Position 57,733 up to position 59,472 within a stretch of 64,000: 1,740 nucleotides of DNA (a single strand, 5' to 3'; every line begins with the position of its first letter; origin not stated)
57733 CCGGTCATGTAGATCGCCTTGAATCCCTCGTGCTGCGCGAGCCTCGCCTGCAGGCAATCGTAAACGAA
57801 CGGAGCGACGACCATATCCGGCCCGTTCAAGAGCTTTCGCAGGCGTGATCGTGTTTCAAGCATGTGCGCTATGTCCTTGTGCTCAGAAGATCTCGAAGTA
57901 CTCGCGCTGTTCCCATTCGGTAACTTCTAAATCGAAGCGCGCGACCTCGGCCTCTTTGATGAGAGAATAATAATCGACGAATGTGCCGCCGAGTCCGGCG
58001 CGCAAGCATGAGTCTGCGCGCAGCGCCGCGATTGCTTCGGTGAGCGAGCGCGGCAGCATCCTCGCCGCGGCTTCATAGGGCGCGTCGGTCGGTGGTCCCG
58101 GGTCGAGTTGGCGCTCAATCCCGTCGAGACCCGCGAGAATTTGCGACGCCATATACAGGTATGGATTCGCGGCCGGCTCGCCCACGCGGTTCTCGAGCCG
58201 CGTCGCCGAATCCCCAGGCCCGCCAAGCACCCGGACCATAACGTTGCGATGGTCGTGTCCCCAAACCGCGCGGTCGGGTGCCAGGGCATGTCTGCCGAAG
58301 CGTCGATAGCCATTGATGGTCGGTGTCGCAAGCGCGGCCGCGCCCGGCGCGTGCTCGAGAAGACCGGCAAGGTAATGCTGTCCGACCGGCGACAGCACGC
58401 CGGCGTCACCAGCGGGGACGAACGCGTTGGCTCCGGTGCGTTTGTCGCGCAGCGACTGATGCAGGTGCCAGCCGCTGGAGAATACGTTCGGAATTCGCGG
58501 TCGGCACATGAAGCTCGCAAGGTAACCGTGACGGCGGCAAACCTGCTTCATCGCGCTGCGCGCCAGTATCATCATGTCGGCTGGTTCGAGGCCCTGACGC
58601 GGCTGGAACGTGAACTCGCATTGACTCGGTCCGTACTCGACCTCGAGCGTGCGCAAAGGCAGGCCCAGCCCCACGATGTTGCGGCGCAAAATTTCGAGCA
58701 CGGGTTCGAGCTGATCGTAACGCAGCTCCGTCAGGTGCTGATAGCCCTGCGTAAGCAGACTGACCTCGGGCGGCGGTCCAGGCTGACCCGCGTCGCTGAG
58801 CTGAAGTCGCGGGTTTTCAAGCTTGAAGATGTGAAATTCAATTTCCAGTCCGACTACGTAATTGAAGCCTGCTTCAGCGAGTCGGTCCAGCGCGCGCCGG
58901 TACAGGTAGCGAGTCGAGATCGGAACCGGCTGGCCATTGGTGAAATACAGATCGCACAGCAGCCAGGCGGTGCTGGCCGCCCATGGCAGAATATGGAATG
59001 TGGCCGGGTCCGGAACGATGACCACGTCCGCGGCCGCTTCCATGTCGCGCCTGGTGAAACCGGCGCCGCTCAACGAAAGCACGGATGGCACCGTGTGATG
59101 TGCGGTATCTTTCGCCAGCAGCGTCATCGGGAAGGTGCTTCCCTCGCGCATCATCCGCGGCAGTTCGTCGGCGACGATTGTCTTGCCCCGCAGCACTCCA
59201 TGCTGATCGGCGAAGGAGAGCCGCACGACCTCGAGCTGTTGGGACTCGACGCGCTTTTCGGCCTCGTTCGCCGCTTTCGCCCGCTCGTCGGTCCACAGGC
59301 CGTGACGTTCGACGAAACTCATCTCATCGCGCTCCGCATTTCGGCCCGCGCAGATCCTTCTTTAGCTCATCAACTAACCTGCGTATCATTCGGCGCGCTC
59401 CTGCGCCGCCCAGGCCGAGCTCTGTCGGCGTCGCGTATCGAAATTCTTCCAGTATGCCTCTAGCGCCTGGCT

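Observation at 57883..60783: Second GS-like ligase plus Rieske oxygenase module, paralogous to the first but with a VanA-type single-component oxygenase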

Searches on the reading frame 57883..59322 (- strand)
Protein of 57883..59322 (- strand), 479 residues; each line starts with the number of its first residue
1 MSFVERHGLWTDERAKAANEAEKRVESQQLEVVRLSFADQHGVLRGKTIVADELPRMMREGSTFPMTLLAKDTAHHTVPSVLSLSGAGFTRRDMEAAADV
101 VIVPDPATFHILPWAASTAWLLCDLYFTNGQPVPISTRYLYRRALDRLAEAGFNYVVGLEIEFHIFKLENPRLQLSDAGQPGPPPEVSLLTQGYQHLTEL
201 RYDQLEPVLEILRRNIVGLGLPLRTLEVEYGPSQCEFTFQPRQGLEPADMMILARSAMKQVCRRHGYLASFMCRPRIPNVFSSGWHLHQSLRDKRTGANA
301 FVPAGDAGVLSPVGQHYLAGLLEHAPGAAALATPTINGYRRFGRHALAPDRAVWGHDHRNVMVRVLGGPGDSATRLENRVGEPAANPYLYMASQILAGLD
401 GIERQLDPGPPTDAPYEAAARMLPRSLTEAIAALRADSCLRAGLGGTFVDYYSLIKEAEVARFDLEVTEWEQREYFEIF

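Call 7: search_protein_families(library=pfam, proteins=[window:57883-59322:-])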
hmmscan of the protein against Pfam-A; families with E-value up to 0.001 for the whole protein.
window:57883-59322:- (479 aa): 3 families
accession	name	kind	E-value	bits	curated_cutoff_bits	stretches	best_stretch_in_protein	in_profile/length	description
PF00120.29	Gln-synt_C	-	1.4e-77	261.5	24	1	136-475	3-344/344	Glutamine synthetase, catalytic domain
PF03951.24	Gln-synt_N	-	4.7e-06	26.6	33.4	0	97-126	50-80/82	Glutamine synthetase, beta-Grasp domain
PF16952.10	Gln-synt_N_2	-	0.0003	21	35.7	0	24-132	9-111/112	Glutamine synthetase N-terminal domain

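Call 9: search_protein_families(library=ncbifam, proteins=[window:57883-59322:-])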
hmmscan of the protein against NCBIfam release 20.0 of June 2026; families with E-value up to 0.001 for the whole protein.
window:57883-59322:- (479 aa): 5 families
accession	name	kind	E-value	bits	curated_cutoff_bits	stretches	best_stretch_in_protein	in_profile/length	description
NF045547.1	GGputSyn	equivalog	1.3e-69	235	650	1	19-471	3-438/438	gamma-glutamylputrescine synthetase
TIGR03105.1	gln_synth_III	equivalog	1.6e-69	234.5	469.6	1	87-476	45-434/435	type III glutamate--ammonia ligase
TIGR00653.1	GlnA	equivalog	7.7e-65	219.4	429.15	1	20-476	2-461/462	type I glutamate--ammonia ligase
NF007006.0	PRK09469.1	equivalog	4.4e-27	94.8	845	1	248-467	233-458/469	glutamate--ammonia ligase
NF041605.1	gln_syn_GlnII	equivalog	4.3e-06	26.1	500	1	116-307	67-248/333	glutamine synthetase GlnII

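Call 10: find_encoding_contigs(protein=window:57883-59322:-, flank=10000, max_places=6)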
Protein window:57883-59322:- (479 aa): no gene with exactly this product is on record in the collection.

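Call 16: search_solved_structures(query=window:57883-59322:-, max_evalue=1e-20)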
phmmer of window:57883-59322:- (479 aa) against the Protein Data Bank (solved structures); distinct sequences matched with E-value up to 1e-20: 36.
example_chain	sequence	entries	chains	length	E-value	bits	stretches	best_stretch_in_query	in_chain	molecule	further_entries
8wwu_A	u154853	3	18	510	4.2e-129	434.7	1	2-478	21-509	Glutamine synthetase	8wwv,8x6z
5dm3_A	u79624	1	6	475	3.3e-56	194.3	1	17-477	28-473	L-glutamine synthetase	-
11zs_A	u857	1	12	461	1.7e-49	172.2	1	20-477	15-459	Glutamine synthetase, catalytic domain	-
8s59_O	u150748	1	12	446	3.9e-47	164.4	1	86-477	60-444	Glutamine synthetase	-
8tfb_A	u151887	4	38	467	4.4e-47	164.2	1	86-477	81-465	Glutamine synthetase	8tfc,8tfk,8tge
8ufj_A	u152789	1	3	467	7e-47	163.6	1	86-477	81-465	Glutamine synthetase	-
7tdp_A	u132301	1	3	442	1e-45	159.7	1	97-478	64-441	Glutamine synthetase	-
7cql_A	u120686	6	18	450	1.1e-45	159.5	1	84-474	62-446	Type III glutamate--ammonia ligase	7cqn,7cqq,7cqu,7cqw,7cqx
7tfa_B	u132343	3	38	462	1.2e-45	159.5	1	97-478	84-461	Glutamine synthetase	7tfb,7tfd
9qur_A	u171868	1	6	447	6.2e-45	157.1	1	18-478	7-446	Glutamate--methylamine ligase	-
7ten_A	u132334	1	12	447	3.6e-44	154.6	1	88-479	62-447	Glutamine synthetase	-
7tf9_A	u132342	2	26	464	4e-44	154.4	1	88-479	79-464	Glutamine synthetase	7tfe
8ool_A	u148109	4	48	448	1.3e-42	149.4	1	98-478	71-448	Glutamine synthetase from Methanothermococcus thermolithotrophicus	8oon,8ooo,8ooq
4s0r_A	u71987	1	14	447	1.8e-42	149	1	88-476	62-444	Glutamine synthetase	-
7tfc_A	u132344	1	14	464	2e-42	148.8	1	88-476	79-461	Glutamine synthetase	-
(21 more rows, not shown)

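Call 28: search_solved_structures(query=window:57883-59322:-, max_evalue=1e-100, show_alignments=1)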
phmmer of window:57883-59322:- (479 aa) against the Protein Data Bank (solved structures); distinct sequences matched with E-value up to 1e-100: 1.
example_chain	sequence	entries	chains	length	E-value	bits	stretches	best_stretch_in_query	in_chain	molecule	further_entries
8wwu_A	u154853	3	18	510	4.2e-129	434.7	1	2-478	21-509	Glutamine synthetase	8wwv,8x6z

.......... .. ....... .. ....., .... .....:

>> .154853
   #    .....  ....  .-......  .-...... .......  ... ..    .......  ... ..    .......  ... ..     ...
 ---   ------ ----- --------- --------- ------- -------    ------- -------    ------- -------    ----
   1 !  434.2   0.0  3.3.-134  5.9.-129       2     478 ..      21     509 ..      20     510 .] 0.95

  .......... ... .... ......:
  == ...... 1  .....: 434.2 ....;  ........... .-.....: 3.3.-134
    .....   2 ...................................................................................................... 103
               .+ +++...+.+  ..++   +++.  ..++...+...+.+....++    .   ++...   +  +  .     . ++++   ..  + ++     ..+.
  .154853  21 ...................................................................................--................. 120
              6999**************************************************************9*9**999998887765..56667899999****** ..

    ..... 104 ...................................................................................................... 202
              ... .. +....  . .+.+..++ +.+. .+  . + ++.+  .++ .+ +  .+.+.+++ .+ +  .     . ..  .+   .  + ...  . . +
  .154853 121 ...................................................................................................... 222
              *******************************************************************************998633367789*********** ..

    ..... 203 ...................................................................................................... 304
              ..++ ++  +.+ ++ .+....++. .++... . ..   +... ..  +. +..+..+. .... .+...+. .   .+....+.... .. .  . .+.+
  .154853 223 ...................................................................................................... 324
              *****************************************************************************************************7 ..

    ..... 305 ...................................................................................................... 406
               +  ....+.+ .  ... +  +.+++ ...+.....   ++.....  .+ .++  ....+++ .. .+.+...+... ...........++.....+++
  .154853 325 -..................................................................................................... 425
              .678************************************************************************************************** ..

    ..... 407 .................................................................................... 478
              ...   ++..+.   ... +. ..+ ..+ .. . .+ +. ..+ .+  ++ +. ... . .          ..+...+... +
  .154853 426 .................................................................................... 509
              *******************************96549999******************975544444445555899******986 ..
